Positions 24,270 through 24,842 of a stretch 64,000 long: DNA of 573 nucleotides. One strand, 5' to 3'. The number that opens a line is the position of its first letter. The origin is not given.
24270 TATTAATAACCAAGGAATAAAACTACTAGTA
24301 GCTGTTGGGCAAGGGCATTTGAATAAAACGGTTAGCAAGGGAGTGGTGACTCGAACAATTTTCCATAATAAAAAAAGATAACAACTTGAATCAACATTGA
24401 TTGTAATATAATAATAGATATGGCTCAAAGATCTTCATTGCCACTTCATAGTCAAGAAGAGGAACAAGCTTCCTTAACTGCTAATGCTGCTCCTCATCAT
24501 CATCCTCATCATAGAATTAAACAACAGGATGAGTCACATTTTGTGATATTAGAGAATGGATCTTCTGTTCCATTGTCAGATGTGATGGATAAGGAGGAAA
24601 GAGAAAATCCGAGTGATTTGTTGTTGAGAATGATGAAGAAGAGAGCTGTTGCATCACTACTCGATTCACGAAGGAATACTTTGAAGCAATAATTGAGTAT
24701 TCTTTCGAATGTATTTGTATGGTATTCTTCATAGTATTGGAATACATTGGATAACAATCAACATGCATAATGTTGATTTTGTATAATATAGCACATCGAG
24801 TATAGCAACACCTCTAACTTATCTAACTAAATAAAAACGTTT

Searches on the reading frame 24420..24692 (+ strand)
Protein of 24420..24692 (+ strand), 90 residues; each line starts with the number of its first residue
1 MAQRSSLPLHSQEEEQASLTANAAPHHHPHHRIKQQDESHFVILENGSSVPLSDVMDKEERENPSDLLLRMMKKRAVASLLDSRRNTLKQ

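Call 29: search_protein_families(library=pfam, proteins=[window:24420-24692:+], max_evalue=0.001)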
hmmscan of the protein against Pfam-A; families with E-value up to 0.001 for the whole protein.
window:24420-24692:+ (90 aa): 0 families

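Call 74: list_cluster_members(proteins=[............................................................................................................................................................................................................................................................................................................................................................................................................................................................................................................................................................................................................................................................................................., window:24420-24689:+, window:13145-14170:+, window:18428-19051:-, window:5676-6350:-, window:92-796:-])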
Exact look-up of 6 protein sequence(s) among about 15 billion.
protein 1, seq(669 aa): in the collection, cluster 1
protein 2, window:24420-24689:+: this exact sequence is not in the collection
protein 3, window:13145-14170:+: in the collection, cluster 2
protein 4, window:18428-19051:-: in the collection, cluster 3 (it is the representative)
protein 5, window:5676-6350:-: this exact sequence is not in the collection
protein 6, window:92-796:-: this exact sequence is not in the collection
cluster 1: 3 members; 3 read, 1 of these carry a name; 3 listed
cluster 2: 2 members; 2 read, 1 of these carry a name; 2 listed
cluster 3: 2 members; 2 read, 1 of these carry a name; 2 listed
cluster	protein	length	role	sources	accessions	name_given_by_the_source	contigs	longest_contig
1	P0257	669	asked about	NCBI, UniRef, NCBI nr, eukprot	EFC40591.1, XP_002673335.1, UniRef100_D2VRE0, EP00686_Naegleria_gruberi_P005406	abc transporter [Naegleria gruberi] | Abc transporter n=1 Tax=Naegleria gruberi TaxID=5762 RepID=D2VRE0_NAEGR | XP_002673335.1 abc transporter [Naegleria gruberi strain NEG-M]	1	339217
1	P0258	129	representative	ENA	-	-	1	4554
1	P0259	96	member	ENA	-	-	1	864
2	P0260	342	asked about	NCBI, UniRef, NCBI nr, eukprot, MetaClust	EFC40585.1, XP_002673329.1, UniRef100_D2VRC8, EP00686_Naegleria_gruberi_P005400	SF-assemblin [Naegleria gruberi] | SF-assemblin n=1 Tax=Naegleria gruberi TaxID=5762 RepID=D2VRC8_NAEGR | XP_002673329.1 SF-assemblin [Naegleria gruberi]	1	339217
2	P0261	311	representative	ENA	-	-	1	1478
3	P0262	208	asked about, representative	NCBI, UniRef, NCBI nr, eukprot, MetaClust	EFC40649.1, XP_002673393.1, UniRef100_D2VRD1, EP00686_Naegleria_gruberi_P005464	predicted protein [Naegleria gruberi] | Predicted protein n=1 Tax=Naegleria gruberi TaxID=5762 RepID=D2VRD1_NAEGR | uncharacterized protein NAEGRDRAFT_51649 [Naegleria gruberi]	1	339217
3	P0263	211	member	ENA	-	-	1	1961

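Call 81: search_protein_representatives(protein=window:24420-24689:+)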
Query: 90 residues. Proteins with E-value up to 0.001 (for the whole library): 1; up to 1e-10: 1; up to 1e-30: 1. The best 1 are listed.
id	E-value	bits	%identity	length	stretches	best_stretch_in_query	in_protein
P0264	6.1e-48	176.0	100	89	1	1-90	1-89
